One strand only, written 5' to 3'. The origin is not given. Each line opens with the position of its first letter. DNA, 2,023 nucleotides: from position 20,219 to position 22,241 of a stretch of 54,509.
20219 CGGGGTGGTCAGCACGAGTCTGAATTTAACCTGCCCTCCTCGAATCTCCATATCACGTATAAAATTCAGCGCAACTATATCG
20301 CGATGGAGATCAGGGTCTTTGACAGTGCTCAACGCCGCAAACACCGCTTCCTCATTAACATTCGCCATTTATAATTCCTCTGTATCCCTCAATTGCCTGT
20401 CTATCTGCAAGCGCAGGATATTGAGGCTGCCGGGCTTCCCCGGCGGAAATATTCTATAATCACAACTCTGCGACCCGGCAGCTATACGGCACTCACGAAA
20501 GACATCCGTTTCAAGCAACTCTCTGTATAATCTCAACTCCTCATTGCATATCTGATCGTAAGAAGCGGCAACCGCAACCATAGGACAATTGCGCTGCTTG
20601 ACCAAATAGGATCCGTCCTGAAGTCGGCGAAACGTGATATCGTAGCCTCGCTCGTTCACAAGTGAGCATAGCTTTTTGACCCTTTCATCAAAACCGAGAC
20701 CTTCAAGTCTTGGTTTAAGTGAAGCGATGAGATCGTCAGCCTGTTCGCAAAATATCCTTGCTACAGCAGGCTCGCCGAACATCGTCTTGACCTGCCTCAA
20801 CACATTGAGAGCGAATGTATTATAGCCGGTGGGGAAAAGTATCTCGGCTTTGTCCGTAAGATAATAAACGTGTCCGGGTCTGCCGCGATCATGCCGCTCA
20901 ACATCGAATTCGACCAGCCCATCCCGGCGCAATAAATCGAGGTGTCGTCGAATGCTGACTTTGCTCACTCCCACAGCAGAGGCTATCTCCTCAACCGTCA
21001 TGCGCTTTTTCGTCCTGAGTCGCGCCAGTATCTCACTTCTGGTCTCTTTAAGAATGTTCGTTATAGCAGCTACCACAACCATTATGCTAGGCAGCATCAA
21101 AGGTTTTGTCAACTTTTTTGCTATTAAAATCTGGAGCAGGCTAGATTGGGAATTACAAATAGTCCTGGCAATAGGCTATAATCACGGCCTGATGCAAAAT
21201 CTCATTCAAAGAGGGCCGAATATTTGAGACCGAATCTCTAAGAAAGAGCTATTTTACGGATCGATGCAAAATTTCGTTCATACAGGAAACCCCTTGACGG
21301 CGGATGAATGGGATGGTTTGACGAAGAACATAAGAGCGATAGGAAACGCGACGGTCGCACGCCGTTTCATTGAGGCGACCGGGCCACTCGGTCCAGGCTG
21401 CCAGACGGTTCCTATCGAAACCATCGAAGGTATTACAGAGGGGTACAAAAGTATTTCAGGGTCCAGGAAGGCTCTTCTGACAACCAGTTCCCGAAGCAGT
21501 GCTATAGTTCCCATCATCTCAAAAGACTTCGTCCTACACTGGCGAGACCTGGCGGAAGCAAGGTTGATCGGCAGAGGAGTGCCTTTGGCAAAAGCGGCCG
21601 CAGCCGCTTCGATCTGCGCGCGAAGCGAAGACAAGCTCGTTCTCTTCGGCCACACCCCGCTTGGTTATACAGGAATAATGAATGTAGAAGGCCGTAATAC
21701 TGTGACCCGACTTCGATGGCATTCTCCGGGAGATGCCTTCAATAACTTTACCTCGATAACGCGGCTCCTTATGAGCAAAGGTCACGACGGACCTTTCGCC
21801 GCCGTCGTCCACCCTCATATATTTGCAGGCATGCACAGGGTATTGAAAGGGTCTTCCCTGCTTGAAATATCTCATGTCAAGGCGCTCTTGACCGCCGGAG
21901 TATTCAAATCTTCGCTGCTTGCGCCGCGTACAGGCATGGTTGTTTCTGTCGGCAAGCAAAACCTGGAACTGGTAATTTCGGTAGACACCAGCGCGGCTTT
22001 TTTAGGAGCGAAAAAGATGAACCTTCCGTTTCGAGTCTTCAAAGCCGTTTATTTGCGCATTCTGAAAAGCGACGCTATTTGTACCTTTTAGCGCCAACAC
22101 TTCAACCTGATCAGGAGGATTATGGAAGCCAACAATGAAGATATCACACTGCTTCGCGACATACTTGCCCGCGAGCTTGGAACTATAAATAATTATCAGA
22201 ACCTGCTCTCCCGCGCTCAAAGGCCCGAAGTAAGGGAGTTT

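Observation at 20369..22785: Encapsulated-ferritin nanocompartment operon with inverted gene order, placed back-to-back with a SufR-like / Fe-S carrier operon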

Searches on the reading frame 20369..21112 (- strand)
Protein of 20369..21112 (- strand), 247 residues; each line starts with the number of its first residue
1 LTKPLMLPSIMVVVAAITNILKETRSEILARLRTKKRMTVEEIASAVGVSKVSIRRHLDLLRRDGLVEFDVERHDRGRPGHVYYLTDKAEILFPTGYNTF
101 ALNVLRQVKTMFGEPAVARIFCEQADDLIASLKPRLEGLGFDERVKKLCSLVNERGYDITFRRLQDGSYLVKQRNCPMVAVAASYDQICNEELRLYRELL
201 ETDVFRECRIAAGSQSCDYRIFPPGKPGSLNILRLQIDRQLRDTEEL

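Call 3: search_protein_families(library=pfam, proteins=[window:20369-21112:-], max_evalue=0.01)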
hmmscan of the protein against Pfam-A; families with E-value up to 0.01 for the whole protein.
window:20369-21112:- (247 aa): 24 families
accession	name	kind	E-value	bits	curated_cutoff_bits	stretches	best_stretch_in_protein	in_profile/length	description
PF12840.13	HTH_20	-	2.5e-09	37.4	27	1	23-68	4-49/51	Helix-turn-helix domain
PF01022.26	HTH_5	-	1.5e-08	34.8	22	1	23-68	2-46/47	Bacterial regulatory protein, arsR family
PF08279.18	HTH_11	-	4.6e-07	30.1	25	1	25-68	2-45/55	HTH domain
PF13412.12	HTH_24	-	1.1e-05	25.4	21.9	1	22-68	2-48/48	Winged helix-turn-helix DNA-binding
PF13545.12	HTH_Crp_2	-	3.5e-05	24.1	27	1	35-68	20-53/70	Crp-like helix-turn-helix domain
PF25212.1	HVO_A0114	-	3.5e-05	24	27.6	1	15-73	14-72/84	HVO_A0114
PF12802.13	MarR_2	-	4.3e-05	24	27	1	28-76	10-59/61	MarR family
PF00392.27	GntR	-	5.3e-05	23.2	27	1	27-68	12-55/64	Bacterial regulatory proteins, gntR family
PF01047.28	MarR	-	5.9e-05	23.3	24.6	1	23-69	3-49/59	MarR family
PF02082.26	Rrf2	-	8.1e-05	23.2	30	1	29-68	15-54/132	Iron-dependent Transcriptional regulator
PF13814.12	Replic_Relax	-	9.8e-05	23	25.3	1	29-98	1-75/191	Replication-relaxation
PF09339.16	HTH_IclR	-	0.00011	22.4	22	1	27-70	7-51/52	IclR helix-turn-helix domain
PF08220.18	HTH_DeoR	-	0.00016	21.8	21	1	26-67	3-44/57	DeoR-like helix-turn-helix domain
PF13551.12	HTH_29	-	0.00018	22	28.1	1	37-81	12-55/64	Winged helix-turn helix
PF01978.25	TrmB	-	0.00018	21.8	25.6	1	22-80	7-59/68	Sugar-specific transcriptional regulator TrmB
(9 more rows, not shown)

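Call 4: search_protein_families(library=ncbifam, proteins=[window:20369-21112:-], max_evalue=0.01)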
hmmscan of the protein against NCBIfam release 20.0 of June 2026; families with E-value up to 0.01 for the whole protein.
window:20369-21112:- (247 aa): 23 families
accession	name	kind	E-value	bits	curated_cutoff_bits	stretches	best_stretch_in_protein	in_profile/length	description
TIGR02702.1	SufR_cyano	equivalog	5.9e-23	81.7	178.8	1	24-220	2-207/208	iron-sulfur cluster biosynthesis transcriptional regulator SufR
NF040939.2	trans_reg_lrs14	equivalog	1.1e-09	38.3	90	1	21-91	19-91/103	Lrs14 family HTH-type transcriptional regulator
NF053606.1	Sta1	subfamily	1.3e-09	38.1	80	1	21-91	18-89/100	Sta1 family transcriptional regulator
NF033788.1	HTH_metalloreg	subfamily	3.6e-09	36.3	55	1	22-69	10-57/77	metalloregulator ArsR/SmtB family transcription factor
NF033789.1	repress_SdpR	subfamily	7.4e-08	32.2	100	1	22-68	7-52/79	autorepressor SdpR family transcription factor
NF053602.1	Phr_regulator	exception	9.6e-08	31.8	320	1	22-85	11-73/191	heat shock transcription regulator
NF053755.1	MsvR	equivalog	3.8e-06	26.8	220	1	18-78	8-67/236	transcriptional factor MsvR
TIGR01884.1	cas_HTH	subfamily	8.6e-06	25.3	60.2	1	21-74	140-193/202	CRISPR-associated CARF protein Csa3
NF053664.1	TransRegPtrACyano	equivalog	6e-05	22.4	300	1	32-74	145-187/196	Crp/Fnr family transcriptional regulator PtrA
NF040755.1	AgaR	equivalog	0.00021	20.5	260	1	23-67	6-50/256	transcriptional repressor AgaR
NF007528.0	PRK10141.1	subfamily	0.00024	20.9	97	1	16-67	9-60/117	metalloregulator ArsR/SmtB family transcription factor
NF041397.1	TranRegGlpR_Halo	equivalog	0.00036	20.2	300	1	23-68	5-50/253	HTH-type transcriptional regulator GlpR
TIGR02937.1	sigma70-ECF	superfamily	0.0007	19.3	42.9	1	12-61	110-157/165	sigma-70 family RNA polymerase sigma factor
NF007316.0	PRK09802.1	equivalog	0.0015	17.8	351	1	22-66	16-60/269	DeoR family transcriptional regulator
NF053756.1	MreA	equivalog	0.003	17.4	100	1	21-89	15-84/110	MreA family transcriptional regulator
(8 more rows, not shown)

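Call 45: search_solved_structures(query=window:20369-21076:-, max_evalue=0.01, show_alignments=2)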
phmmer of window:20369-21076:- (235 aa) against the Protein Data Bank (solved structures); distinct sequences matched with E-value up to 0.01: 4.
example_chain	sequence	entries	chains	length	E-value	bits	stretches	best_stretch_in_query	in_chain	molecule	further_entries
2p4w_A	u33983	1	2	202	2.4e-06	30.9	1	10-84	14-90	Transcriptional regulatory protein arsR family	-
6cmv_A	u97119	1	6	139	0.0026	20.9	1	13-76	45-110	Transcriptional regulator Lrs14-like protein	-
1uly_A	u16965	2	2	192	0.0034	20.6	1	6-61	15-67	hypothetical protein PH1932 | hypothetical transcription regulator protein, PH1932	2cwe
6kf4_G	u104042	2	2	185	0.008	19.4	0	11-100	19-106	Transcription factor E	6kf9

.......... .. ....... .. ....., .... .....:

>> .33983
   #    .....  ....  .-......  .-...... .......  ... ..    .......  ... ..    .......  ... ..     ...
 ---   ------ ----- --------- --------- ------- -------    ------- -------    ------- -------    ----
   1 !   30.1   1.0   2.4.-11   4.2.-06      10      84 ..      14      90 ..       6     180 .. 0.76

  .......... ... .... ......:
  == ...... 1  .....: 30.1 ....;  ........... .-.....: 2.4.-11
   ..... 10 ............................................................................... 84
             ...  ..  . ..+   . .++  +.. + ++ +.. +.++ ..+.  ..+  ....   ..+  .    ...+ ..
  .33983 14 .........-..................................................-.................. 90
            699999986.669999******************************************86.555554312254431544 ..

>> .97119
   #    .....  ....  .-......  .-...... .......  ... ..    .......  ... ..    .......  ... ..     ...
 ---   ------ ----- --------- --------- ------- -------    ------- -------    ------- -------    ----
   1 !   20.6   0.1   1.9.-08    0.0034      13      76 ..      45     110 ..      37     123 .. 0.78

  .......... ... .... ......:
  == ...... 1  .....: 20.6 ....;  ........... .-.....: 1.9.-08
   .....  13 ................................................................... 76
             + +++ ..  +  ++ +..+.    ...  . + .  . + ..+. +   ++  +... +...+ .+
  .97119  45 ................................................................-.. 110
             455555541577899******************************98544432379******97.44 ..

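Call 50: find_related_loci(query=A2, collection=metagenome_contigs, flank=6000)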
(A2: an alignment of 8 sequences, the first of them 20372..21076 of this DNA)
Query A2 (235 aa) in metagenome_contigs; peptide patterns used: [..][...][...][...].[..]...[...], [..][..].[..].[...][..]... (x = any residue, [..] = any of these).
280 stretches matched a pattern; 18 encode a relative of the query (tblastn E <= 1e-3); 18 distinct loci.
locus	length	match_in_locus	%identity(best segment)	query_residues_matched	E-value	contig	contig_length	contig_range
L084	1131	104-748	69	1-215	1e-114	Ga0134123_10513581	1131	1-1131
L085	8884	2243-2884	72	1-214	4e-104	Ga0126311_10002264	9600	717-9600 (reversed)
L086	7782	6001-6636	68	1-212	8e-101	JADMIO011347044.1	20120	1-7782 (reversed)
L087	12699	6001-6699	61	1-234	8e-100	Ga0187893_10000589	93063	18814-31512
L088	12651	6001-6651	64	1-217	9e-97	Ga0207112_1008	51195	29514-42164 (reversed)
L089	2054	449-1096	59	1-216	2e-90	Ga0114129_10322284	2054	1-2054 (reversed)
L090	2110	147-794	58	1-216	6e-88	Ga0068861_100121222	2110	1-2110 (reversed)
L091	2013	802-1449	58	1-216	3e-88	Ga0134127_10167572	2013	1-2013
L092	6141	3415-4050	58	1-212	2e-84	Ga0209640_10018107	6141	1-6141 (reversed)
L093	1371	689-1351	51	1-216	7e-75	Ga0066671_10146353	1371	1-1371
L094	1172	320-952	53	2-212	5e-73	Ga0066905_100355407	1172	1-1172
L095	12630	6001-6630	50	2-211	5e-68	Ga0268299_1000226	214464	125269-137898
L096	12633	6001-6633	49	2-212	4e-66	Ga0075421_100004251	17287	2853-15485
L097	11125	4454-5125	46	3-216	2e-65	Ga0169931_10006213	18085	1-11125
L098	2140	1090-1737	43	2-214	4e-57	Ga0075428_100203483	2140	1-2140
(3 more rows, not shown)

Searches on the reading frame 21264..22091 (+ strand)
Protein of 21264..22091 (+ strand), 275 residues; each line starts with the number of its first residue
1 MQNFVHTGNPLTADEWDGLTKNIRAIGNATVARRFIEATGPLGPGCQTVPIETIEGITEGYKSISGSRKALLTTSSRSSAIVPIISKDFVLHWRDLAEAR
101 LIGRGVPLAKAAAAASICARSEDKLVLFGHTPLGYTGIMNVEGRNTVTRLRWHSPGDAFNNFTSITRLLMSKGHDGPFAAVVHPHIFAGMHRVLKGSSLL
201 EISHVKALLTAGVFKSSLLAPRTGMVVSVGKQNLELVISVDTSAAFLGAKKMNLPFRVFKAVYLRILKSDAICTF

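Call 3: search_protein_families(library=pfam, proteins=[window:21264-22091:+], max_evalue=0.01)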
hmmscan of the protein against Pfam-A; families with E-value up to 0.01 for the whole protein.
window:21264-22091:+ (275 aa): 2 families
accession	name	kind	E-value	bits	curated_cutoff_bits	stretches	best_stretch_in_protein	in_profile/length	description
PF04454.18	Linocin_M18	-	1.1e-43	149.8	24.3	1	1-259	1-249/253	Encapsulating protein for peroxidase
PF09950.15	Major_capside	-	5.9e-05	22.9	26.8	1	84-146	29-91/251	Major capsid protein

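Call 4: search_protein_families(library=ncbifam, proteins=[window:21264-22091:+], max_evalue=0.01)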
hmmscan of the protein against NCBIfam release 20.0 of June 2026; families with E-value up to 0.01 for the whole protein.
window:21264-22091:+ (275 aa): 1 family
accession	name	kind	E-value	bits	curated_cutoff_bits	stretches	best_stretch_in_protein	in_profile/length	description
NF041155.2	encap_f1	equivalog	2.5e-54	184.4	100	1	9-275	6-261/261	family 1 encapsulin nanocompartment shell protein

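Call 7: search_solved_structures(query=window:21264-22091:+, max_evalue=0.001)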
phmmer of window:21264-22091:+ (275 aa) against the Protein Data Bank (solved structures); distinct sequences matched with E-value up to 0.001: 15.
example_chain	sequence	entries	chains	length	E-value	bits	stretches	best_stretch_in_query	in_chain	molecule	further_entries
4pt2_P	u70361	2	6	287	6e-69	235.5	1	5-274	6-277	Encapsulin protein | Type 1 encapsulin shell protein EncA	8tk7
7s4q_A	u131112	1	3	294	6.5e-69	235.4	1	5-274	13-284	EncA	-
7s20_A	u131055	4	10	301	7.1e-69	235.3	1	5-274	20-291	EncA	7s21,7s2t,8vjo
8v4n_A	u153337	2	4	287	1.6e-68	234.1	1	5-274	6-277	Type 1 encapsulin shell protein EncA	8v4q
9b9i_A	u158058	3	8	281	2.3e-64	220.5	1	5-274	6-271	Type 1 encapsulin shell protein EncA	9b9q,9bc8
9fy6_A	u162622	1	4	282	4.8e-56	193.2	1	8-274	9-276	Bacteriocin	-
6nj8_A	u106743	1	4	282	2.2e-55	191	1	6-274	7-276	Encapsulating protein for a DyP-type peroxidase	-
7mh2_A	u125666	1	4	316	4.3e-52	180.3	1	6-274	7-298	T4GALA Engineered Protein Nanocage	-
8rvj_A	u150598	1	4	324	4.9e-52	180.1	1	65-274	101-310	Type 1 encapsulin shell protein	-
9i8e_C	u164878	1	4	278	4.3e-47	163.9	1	8-274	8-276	Encapsulin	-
9zvv_A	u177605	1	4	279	5.9e-47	163.4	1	6-274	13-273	Type 1 encapsulin shell protein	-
9i8f_C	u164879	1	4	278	8.1e-47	163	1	8-274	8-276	Encapsulin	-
9zw3_A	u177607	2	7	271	1.1e-44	156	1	6-274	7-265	Type 1 encapsulin shell protein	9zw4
9ry4_A0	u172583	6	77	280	1.2e-07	34.5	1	9-243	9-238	Type 1 encapsulin shell protein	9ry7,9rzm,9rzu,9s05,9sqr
2e0z_A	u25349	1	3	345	9.3e-06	28.4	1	125-273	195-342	Virus-like particle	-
